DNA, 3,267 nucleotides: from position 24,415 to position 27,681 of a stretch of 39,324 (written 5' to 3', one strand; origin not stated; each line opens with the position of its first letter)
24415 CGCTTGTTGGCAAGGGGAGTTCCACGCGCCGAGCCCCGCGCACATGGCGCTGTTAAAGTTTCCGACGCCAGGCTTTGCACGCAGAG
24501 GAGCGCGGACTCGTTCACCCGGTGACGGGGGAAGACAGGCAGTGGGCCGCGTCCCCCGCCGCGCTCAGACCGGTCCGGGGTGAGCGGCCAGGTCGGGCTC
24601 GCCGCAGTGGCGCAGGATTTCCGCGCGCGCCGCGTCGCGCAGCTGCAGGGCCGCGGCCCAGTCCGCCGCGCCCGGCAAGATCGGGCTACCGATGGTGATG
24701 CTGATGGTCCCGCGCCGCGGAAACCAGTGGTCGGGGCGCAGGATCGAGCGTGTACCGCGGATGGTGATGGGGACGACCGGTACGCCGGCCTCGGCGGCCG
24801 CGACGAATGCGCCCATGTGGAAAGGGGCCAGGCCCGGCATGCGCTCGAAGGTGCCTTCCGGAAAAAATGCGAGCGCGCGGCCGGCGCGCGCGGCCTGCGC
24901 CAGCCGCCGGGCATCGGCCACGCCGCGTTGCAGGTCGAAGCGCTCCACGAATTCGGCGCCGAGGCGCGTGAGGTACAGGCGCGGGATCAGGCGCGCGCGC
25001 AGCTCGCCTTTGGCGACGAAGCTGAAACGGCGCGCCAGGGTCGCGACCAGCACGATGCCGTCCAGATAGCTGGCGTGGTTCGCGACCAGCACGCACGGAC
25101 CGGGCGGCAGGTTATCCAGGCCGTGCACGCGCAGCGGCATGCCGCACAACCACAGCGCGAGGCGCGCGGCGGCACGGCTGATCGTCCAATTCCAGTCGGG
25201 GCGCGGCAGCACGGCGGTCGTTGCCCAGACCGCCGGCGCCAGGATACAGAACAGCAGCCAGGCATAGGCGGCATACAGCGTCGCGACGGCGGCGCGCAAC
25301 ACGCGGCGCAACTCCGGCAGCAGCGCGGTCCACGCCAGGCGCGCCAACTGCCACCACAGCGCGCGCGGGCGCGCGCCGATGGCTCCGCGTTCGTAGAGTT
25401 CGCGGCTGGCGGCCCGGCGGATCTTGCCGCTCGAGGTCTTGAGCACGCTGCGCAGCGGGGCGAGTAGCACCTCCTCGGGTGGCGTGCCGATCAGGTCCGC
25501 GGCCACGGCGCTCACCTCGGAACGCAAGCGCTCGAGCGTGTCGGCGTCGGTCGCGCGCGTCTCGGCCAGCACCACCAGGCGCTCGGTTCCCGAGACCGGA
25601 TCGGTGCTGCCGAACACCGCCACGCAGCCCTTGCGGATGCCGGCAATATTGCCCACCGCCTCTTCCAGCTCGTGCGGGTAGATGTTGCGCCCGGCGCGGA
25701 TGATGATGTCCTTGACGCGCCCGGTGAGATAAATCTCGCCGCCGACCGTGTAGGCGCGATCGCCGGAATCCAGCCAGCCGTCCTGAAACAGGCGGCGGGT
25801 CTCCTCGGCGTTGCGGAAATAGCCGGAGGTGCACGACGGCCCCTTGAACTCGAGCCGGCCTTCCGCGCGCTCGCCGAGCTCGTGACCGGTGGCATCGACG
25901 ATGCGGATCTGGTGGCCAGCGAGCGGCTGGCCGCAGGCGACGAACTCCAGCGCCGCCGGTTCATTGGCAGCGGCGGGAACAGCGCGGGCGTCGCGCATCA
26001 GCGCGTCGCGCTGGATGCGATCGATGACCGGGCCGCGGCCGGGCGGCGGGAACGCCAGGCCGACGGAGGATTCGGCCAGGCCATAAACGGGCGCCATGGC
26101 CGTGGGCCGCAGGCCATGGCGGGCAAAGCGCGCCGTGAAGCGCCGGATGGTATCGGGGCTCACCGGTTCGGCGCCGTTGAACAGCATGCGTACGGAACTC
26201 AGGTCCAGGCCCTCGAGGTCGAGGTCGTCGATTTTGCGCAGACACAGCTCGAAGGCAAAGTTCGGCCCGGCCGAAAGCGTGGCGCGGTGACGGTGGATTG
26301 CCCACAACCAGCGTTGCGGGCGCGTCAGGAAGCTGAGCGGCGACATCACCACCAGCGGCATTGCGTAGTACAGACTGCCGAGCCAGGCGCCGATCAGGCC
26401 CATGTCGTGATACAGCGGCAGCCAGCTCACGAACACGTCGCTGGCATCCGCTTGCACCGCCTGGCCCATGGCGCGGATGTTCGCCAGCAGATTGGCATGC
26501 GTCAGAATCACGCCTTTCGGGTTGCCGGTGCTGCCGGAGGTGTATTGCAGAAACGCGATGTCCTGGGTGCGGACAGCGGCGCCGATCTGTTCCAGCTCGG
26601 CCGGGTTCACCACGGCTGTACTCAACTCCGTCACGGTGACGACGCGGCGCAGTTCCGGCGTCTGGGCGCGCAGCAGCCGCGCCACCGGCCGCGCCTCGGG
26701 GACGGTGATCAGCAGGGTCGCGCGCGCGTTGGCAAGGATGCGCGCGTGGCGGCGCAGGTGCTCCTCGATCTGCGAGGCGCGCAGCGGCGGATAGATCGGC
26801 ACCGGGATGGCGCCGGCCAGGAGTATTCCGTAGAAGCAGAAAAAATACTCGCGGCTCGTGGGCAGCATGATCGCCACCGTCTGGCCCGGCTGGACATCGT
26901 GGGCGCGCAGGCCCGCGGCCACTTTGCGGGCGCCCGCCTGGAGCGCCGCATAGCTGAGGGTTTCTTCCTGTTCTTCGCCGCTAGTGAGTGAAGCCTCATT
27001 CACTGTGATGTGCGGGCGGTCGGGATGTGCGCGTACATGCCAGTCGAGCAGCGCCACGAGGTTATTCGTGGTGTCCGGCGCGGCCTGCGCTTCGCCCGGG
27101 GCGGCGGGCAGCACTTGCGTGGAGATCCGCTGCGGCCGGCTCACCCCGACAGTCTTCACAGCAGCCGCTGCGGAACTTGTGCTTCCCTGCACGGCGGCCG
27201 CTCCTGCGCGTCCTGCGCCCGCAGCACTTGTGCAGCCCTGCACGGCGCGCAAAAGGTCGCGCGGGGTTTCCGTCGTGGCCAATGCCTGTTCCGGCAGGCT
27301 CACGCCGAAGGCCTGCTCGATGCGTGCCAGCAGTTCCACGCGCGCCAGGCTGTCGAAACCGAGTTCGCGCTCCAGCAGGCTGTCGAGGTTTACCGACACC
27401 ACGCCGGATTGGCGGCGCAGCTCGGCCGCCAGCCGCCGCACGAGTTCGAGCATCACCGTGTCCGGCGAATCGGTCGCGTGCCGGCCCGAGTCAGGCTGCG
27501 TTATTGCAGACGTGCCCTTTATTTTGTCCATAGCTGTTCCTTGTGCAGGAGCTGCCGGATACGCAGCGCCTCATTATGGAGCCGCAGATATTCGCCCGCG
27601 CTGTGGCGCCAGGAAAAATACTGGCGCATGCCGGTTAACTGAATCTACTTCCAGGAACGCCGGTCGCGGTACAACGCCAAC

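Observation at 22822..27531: GC-rich convergent pair: secreted DUF255-type thioredoxin protein and a self-contained carrier-FAAL-membrane-acyltransferase fusion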

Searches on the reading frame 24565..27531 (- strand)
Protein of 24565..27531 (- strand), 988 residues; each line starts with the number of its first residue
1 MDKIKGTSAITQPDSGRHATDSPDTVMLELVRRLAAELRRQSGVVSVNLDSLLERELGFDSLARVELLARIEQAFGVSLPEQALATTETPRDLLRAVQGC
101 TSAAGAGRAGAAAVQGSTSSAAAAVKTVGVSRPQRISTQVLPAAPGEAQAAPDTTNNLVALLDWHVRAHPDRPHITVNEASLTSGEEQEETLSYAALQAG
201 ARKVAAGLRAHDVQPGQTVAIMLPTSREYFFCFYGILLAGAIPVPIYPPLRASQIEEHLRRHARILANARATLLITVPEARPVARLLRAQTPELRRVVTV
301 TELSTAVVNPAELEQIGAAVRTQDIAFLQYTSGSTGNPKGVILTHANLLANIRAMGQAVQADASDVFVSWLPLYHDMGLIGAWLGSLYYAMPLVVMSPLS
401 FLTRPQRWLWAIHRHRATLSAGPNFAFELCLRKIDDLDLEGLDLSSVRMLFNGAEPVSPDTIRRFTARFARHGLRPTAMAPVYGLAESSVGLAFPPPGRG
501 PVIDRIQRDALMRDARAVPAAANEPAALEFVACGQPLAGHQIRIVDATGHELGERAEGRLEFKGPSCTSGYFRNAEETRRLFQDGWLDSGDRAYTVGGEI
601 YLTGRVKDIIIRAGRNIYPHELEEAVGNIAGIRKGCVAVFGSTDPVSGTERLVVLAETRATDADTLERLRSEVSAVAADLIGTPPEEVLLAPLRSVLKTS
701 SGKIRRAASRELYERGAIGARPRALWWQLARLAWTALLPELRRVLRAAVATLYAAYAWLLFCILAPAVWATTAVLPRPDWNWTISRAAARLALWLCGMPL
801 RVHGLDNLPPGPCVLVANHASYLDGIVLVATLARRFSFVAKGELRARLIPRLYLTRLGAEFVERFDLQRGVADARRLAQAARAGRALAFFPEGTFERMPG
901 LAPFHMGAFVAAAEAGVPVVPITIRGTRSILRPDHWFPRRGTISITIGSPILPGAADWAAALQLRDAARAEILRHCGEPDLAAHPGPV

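Call 3: search_protein_families(library=pfam, proteins=[window:24565-27531:-], max_evalue=0.01)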
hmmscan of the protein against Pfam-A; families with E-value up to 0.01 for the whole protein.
window:24565-27531:- (988 aa): 3 families
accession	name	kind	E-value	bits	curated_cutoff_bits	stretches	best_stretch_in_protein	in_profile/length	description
PF00501.34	AMP-binding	-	3e-74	250.6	29.9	1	163-572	2-384/384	AMP-binding enzyme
PF01553.26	Acyltransferase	-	3e-24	85.7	23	1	800-924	2-131/132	Acyltransferase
PF00550.31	PP-binding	-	2.7e-10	40.8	20.8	1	34-97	3-67/67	Phosphopantetheine attachment site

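Call 4: search_protein_families(library=ncbifam, proteins=[window:24565-27531:-], max_evalue=0.01)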
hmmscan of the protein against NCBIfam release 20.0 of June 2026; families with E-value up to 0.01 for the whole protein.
window:24565-27531:- (988 aa): 119 families (the best 25 are shown)
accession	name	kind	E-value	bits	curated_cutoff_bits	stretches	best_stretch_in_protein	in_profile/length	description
NF005850.0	PRK07768.1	subfamily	1.1e-125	420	572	1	181-713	18-543/545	long-chain-fatty-acid--CoA ligase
NF006624.1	PRK09192.1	subfamily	6.4e-123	411.1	600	1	189-718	42-565/567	fatty acyl-AMP ligase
NF004282.0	PRK05691.1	subfamily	4.5e-114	381.4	4090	1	162-718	15-563/4334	non-ribosomal peptide synthase/polyketide synthase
NF004509.1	PRK05850.1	subfamily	4e-98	329.2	775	1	186-716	32-571/578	fatty-acid--AMP ligase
NF040633.1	FadD32_Coryne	exception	6.9e-91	305.4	875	1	197-713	66-612/614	FadD32-like long-chain-fatty-acid--AMP ligase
NF009124.0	PRK12476.1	subfamily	1.1e-86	291.4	922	1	157-719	35-610/612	fatty acyl-AMP ligase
NF038339.3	FAAL_FadD32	equivalog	1.9e-84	284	975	1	158-718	20-613/625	long-chain-fatty-acid--AMP ligase FadD32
NF038337.1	FAAL_FadD21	exception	9.1e-84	282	1100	1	189-716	36-572/579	fatty-acid--AMP ligase FAAL21/FadD21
NF004510.0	PRK05851.1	equivalog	3.2e-80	269.7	621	1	194-712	34-519/525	long-chain-fatty acid--ACP ligase MbtM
NF038338.1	FAAL_FadD28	exception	4.4e-70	236.6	1100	1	160-715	8-572/580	fatty-acid--AMP ligase FAAL28/FadD28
NF004837.0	PRK06187.1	subfamily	5.8e-69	232.7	476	1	153-716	5-525/531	long-chain-fatty-acid--CoA ligase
NF006386.0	PRK08633.1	equivalog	9.4e-52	175.9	1221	2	190-672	640-1106/1147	acyl-[ACP]--phospholipid O-acyltransferase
NF005702.0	PRK07514.1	subfamily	2.1e-47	161.6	558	1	157-665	4-459/506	malonyl-CoA synthase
NF004114.0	PRK05605.1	equivalog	4.7e-47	160.6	766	3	269-468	170-361/575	long-chain-fatty-acid--CoA ligase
NF009233.0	PRK12583.1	subfamily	2.5e-45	154.9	832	2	161-467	23-339/558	fatty acid CoA ligase family protein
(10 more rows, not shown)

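Call 8: find_homologous_proteins(query=window:24565-27531:-, max_evalue=1e-20)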
Query window:24565-27531:- (988 aa): 8000 proteins with E <= 1e-20 among 8000 candidates; the best 120 are listed.
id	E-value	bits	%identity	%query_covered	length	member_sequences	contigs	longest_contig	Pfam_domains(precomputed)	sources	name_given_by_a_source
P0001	0.0e+0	1948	90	98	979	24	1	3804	PF00550.32,PF00501.35,PF01553.27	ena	-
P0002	0.0e+0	1901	89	99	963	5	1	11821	PF00550.32,PF00501.35,PF01553.27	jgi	-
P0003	0.0e+0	1852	83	98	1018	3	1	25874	PF00550.32,PF00501.35,PF01553.27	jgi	-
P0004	0.0e+0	1779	84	99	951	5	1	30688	PF00550.32,PF00501.35,PF01553.27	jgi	-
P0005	0.0e+0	1596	76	100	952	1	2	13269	PF00550.32,PF00501.35,PF01553.27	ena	-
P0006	0.0e+0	1439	70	98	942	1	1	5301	PF00550.32,PF00501.35,PF01553.27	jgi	jgi:1-acyl-sn-glycerol-3-phosphate acyltransferase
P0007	0.0e+0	1413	68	98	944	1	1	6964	PF00550.32,PF00501.35,PF01553.27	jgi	jgi:1-acyl-sn-glycerol-3-phosphate acyltransferase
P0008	0.0e+0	1401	67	98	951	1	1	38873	PF00550.32,PF00501.35,PF01553.27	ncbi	-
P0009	0.0e+0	1389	67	97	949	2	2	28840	PF00550.32,PF00501.35,PF01553.27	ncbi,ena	ncbi:MAG: AMP-binding protein [Pseudomonadota bacterium]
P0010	0.0e+0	1377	66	98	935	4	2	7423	PF00550.32,PF00501.35,PF01553.27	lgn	-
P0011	0.0e+0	1372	67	97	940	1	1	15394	PF00550.32,PF00501.35,PF01553.27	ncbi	-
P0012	0.0e+0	1369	66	98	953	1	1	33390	PF00550.32,PF00501.35,PF01553.27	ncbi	-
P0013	0.0e+0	1369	65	99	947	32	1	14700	PF00550.32,PF00501.35,PF01553.27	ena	-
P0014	0.0e+0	1365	66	97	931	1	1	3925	PF00550.32,PF00501.35,PF01553.27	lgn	-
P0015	0.0e+0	1362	66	97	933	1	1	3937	PF00550.32,PF00501.35,PF01553.27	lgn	-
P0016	0.0e+0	1360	65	99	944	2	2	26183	PF00550.32,PF00501.35,PF01553.27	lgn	-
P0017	0.0e+0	1360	67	97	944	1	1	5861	PF00550.32,PF00501.35,PF01553.27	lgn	-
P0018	0.0e+0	1359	65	97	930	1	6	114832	PF00550.32,PF00501.35,PF01553.27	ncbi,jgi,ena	-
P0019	0.0e+0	1358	65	99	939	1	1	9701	PF00550.32,PF00501.35,PF01553.27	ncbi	-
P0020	0.0e+0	1358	65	99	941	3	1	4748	PF00550.32,PF00501.35,PF01553.27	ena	-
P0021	0.0e+0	1356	66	97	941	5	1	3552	PF00550.32,PF00501.35,PF01553.27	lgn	-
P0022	0.0e+0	1355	66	97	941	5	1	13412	PF00550.32,PF00501.35,PF01553.27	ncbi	-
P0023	0.0e+0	1354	65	98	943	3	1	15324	PF00550.32,PF00501.35,PF01553.27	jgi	-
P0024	0.0e+0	1354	66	97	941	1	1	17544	PF00550.32,PF00501.35,PF01553.27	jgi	jgi:1-acyl-sn-glycerol-3-phosphate acyltransferase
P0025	0.0e+0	1354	65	98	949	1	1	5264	PF00550.32,PF00501.35,PF01553.27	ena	-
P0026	0.0e+0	1353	66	97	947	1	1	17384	PF00550.32,PF00501.35,PF01553.27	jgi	jgi:1-acyl-sn-glycerol-3-phosphate acyltransferase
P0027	0.0e+0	1352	66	97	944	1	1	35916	PF00550.32,PF00501.35,PF01553.27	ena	-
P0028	0.0e+0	1352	66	98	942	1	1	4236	PF00550.32,PF00501.35,PF01553.27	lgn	-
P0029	0.0e+0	1350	65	98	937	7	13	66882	PF00550.32,PF00501.35,PF01553.27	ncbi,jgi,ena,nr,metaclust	ncbi:MAG: acyl-phosphate glycerol 3-phosphate acyltransferase [Candidatus Muproteobacteria bacterium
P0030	0.0e+0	1349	65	98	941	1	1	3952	PF00550.32,PF00501.35,PF01553.27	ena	-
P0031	0.0e+0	1349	66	97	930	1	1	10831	PF00550.32,PF00501.35,PF01553.27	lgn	-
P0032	0.0e+0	1349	66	97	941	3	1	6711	PF00550.32,PF00501.35,PF01553.27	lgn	-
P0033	0.0e+0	1349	65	98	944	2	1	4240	PF00550.32,PF00501.35,PF01553.27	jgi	jgi:1-acyl-sn-glycerol-3-phosphate acyltransferase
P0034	0.0e+0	1348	65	98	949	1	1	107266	PF00550.32,PF00501.35,PF01553.27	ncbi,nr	ncbi:MAG: AMP-binding protein [Gammaproteobacteria bacterium]|nr:AMP-binding protein [Gammaproteobac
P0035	0.0e+0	1344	66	97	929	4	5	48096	PF00550.32,PF00501.35,PF01553.27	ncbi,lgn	ncbi:MAG: AMP-binding protein [Pseudomonadota bacterium]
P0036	0.0e+0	1344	65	97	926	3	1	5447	PF00550.32,PF00501.35,PF01553.27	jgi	-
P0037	0.0e+0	1344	65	97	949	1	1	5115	PF00550.32,PF00501.35,PF01553.27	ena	-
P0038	0.0e+0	1343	65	97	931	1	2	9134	PF00550.32,PF00501.35,PF01553.27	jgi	jgi:1-acyl-sn-glycerol-3-phosphate acyltransferase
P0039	0.0e+0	1341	66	98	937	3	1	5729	PF00550.32,PF00501.35,PF01553.27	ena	-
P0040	0.0e+0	1338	65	97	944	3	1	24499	PF00550.32,PF00501.35,PF01553.27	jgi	jgi:1-acyl-sn-glycerol-3-phosphate acyltransferase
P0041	0.0e+0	1337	66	98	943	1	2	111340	PF00550.32,PF00501.35,PF01553.27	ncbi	-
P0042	0.0e+0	1335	65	97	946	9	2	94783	PF00550.32,PF00501.35,PF01553.27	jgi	jgi:1-acyl-sn-glycerol-3-phosphate acyltransferase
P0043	0.0e+0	1335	65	98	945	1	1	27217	PF00550.32,PF00501.35,PF01553.27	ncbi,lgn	-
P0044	0.0e+0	1335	65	98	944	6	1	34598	PF00550.32,PF00501.35,PF01553.27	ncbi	ncbi:MAG: AMP-binding protein [Sulfuricaulis sp.]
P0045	0.0e+0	1335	65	98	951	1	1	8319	PF00550.32,PF00501.35,PF01553.27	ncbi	-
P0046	0.0e+0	1335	65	98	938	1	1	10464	PF00550.32,PF00501.35,PF01553.27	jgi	jgi:1-acyl-sn-glycerol-3-phosphate acyltransferase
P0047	0.0e+0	1331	65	98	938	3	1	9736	PF00550.32,PF00501.35,PF01553.27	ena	-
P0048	0.0e+0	1331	63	99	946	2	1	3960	PF00550.32,PF00501.35,PF01553.27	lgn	-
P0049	0.0e+0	1330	65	97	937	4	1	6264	PF00550.32,PF00501.35,PF01553.27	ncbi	-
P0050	0.0e+0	1330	64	98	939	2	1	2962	PF00550.32,PF00501.35,PF01553.27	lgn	-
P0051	0.0e+0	1329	65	98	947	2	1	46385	PF00550.32,PF00501.35,PF01553.27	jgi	jgi:1-acyl-sn-glycerol-3-phosphate acyltransferase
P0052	0.0e+0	1329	65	97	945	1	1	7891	PF00550.32,PF00501.35,PF01553.27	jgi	jgi:1-acyl-sn-glycerol-3-phosphate acyltransferase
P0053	0.0e+0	1329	64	97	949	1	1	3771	PF00550.32,PF00501.35,PF01553.27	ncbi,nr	ncbi:MAG TPA: AMP-binding protein [Gammaproteobacteria bacterium]|nr:AMP-binding protein [Gammaprote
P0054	0.0e+0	1325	64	97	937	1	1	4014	PF00550.32,PF00501.35,PF01553.27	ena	-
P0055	0.0e+0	1325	64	97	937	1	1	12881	PF00550.32,PF00501.35,PF01553.27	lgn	-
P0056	0.0e+0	1325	65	99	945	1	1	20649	PF00550.32,PF00501.35,PF01553.27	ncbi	-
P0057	0.0e+0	1325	64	98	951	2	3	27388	PF00550.32,PF00501.35,PF01553.27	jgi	jgi:1-acyl-sn-glycerol-3-phosphate acyltransferase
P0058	0.0e+0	1324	63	100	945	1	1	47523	PF00550.32,PF00501.35,PF01553.27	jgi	-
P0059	0.0e+0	1320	64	97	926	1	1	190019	PF00550.32,PF00501.35,PF01553.27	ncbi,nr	ncbi:MAG: AMP-binding protein [Gammaproteobacteria bacterium]|nr:AMP-binding protein [Gammaproteobac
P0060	0.0e+0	1320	64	98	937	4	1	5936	PF00550.32,PF00501.35,PF01553.27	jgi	-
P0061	0.0e+0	1319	64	98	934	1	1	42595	PF00550.32,PF00501.35,PF01553.27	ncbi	-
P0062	0.0e+0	1318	64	98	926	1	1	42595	PF00550.32,PF00501.35,PF01553.27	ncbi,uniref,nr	ncbi:AMP-binding protein [Ferrovum sp.]|uniref:AMP-binding protein n=1 Tax=Ferrovum sp. TaxID=260946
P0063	0.0e+0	1316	64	98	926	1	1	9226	PF00550.32,PF00501.35,PF01553.27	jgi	jgi:1-acyl-sn-glycerol-3-phosphate acyltransferase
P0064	0.0e+0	1316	63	97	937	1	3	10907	PF00550.32,PF00501.35,PF01553.27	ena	-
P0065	0.0e+0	1316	64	97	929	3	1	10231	PF00550.32,PF00501.35,PF01553.27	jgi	-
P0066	0.0e+0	1316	64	97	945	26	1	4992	PF00550.32,PF00501.35,PF01553.27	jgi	jgi:1-acyl-sn-glycerol-3-phosphate acyltransferase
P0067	0.0e+0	1315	63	97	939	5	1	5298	PF00550.32,PF00501.35,PF01553.27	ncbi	-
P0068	0.0e+0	1314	64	97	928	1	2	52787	PF00550.32,PF00501.35,PF01553.27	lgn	-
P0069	0.0e+0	1312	64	98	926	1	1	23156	PF00550.32,PF00501.35,PF01553.27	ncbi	-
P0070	0.0e+0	1312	64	97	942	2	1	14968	PF00550.32,PF00501.35,PF01553.27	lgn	-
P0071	0.0e+0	1312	65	97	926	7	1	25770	PF00550.32,PF00501.35,PF01553.27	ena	-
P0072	0.0e+0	1311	64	97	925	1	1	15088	PF00550.32,PF00501.35,PF01553.27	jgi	jgi:1-acyl-sn-glycerol-3-phosphate acyltransferase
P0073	0.0e+0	1311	65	97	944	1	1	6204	PF00550.32,PF00501.35,PF01553.27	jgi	jgi:1-acyl-sn-glycerol-3-phosphate acyltransferase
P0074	0.0e+0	1309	64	98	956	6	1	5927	PF00550.32,PF00501.35,PF01553.27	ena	-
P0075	0.0e+0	1309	64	99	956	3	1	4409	PF00550.32,PF00501.35,PF01553.27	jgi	-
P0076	0.0e+0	1309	64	97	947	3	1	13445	PF00550.32,PF00501.35,PF01553.27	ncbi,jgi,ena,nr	ncbi:MAG: AMP-binding protein [Gammaproteobacteria bacterium]|nr:AMP-binding protein [Gammaproteobac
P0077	0.0e+0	1307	64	97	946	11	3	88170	PF00550.32,PF00501.35,PF01553.27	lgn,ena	-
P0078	0.0e+0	1306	64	99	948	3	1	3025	PF00550.32,PF00501.35,PF01553.27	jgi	-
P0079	0.0e+0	1305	63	97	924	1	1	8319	PF00550.32,PF00501.35,PF01553.27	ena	-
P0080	0.0e+0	1305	64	98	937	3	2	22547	PF00550.32,PF00501.35,PF01553.27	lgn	-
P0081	0.0e+0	1305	63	98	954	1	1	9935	PF00550.32,PF00501.35,PF01553.27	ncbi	-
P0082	0.0e+0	1304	64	97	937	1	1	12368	PF00550.32,PF00501.35,PF01553.27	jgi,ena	-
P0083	0.0e+0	1304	63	97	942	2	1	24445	PF00550.32,PF00501.35,PF01553.27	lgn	-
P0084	0.0e+0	1304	63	98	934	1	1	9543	PF00550.32,PF00501.35,PF01553.27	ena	-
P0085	0.0e+0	1303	63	97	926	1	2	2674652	PF00501.35,PF01553.27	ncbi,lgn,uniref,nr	ncbi:MAG: AMP-binding protein [Ferrovum myxofaciens]|uniref:AMP-binding protein n=1 Tax=Ferrovum myx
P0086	0.0e+0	1303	64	97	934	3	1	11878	PF00550.32,PF00501.35,PF01553.27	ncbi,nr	ncbi:MAG: AMP-binding protein [Nitrosospira sp.]|nr:AMP-binding protein [Nitrosospira sp.]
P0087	0.0e+0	1303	64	97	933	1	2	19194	PF00550.32,PF00501.35,PF01553.27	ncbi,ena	-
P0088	0.0e+0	1302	63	98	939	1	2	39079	PF00550.32,PF00501.35,PF01553.27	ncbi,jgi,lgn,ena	-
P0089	0.0e+0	1302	65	98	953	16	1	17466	PF00550.32,PF00501.35,PF01553.27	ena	-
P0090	0.0e+0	1302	65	97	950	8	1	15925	PF00550.32,PF00501.35,PF01553.27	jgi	-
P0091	0.0e+0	1302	63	98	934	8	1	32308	PF00550.32,PF00501.35,PF01553.27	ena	-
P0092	0.0e+0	1301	63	98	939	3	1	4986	PF00550.32,PF00501.35,PF01553.27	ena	-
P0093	0.0e+0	1300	63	97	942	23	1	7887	PF00550.32,PF00501.35,PF01553.27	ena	-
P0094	0.0e+0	1300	63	97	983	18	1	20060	PF00550.32,PF00501.35,PF01553.27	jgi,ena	-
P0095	0.0e+0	1300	63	97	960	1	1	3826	PF00550.32,PF00501.35,PF01553.27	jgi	-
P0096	0.0e+0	1300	63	98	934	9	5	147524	PF00550.32,PF00501.35,PF01553.27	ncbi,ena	-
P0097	0.0e+0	1299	64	97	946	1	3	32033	PF00550.32,PF00501.35,PF01553.27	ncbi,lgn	ncbi:MAG TPA: AMP-binding protein [Sulfuricaulis sp.]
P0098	0.0e+0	1297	64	97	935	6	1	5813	PF00550.32,PF00501.35,PF01553.27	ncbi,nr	ncbi:MAG: AMP-binding protein [Thermodesulfobacteriota bacterium]|nr:AMP-binding protein [Thermodesu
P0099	0.0e+0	1297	63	98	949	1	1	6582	PF00550.32,PF00501.35,PF01553.27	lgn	-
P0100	0.0e+0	1296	63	98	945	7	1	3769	PF00550.32,PF00501.35,PF01553.27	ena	-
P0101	0.0e+0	1295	64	97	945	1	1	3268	PF00550.32,PF00501.35,PF01553.27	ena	-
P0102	0.0e+0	1293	63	97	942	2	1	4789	PF00550.32,PF00501.35,PF01553.27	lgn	-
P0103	0.0e+0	1293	63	97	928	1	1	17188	PF00550.32,PF00501.35,PF01553.27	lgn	-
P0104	0.0e+0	1292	64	97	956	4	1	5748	PF00550.32,PF00501.35,PF01553.27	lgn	-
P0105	0.0e+0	1292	63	97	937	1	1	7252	PF00550.32,PF00501.35,PF01553.27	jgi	jgi:1-acyl-sn-glycerol-3-phosphate acyltransferase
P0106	0.0e+0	1292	63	98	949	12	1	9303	PF00550.32,PF00501.35,PF01553.27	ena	-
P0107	0.0e+0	1291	63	97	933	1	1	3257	PF00550.32,PF00501.35,PF01553.27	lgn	-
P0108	0.0e+0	1291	62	98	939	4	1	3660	PF00550.32,PF00501.35,PF01553.27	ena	-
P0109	0.0e+0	1290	63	97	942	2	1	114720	PF00550.32,PF00501.35,PF01553.27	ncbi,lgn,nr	ncbi:1-acyl-sn-glycerol-3-phosphate acyltransferases [Nitrosospira sp. Nl5]|nr:1-acyl-sn-glycerol-3-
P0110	0.0e+0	1290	63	98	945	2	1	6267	PF00550.32,PF00501.35,PF01553.27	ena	-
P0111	0.0e+0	1289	63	97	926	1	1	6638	PF00550.32,PF00501.35,PF01553.27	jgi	jgi:1-acyl-sn-glycerol-3-phosphate acyltransferase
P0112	0.0e+0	1288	63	97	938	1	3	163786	PF00550.32,PF00501.35,PF01553.27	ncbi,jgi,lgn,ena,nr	ncbi:MAG TPA: AMP-binding protein [Gallionellaceae bacterium]|nr:AMP-binding protein [Gallionellacea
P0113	0.0e+0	1288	64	97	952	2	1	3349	PF00550.32,PF00501.35,PF01553.27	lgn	-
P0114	0.0e+0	1288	63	98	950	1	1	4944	PF00550.32,PF00501.35,PF01553.27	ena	-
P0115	0.0e+0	1288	62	98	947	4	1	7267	PF00550.32,PF00501.35,PF01553.27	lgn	-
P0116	0.0e+0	1288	63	98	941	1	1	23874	PF00550.32,PF00501.35,PF01553.27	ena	-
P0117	0.0e+0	1287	64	98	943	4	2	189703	PF00550.32,PF00501.35,PF01553.27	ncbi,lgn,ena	-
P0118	0.0e+0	1287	64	97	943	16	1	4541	PF00550.32,PF00501.35,PF01553.27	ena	-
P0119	0.0e+0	1287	63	97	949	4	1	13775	PF00550.32,PF00501.35,PF01553.27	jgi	jgi:1-acyl-sn-glycerol-3-phosphate acyltransferase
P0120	0.0e+0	1287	63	98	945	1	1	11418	PF00550.32,PF00501.35,PF01553.27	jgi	jgi:1-acyl-sn-glycerol-3-phosphate acyltransferase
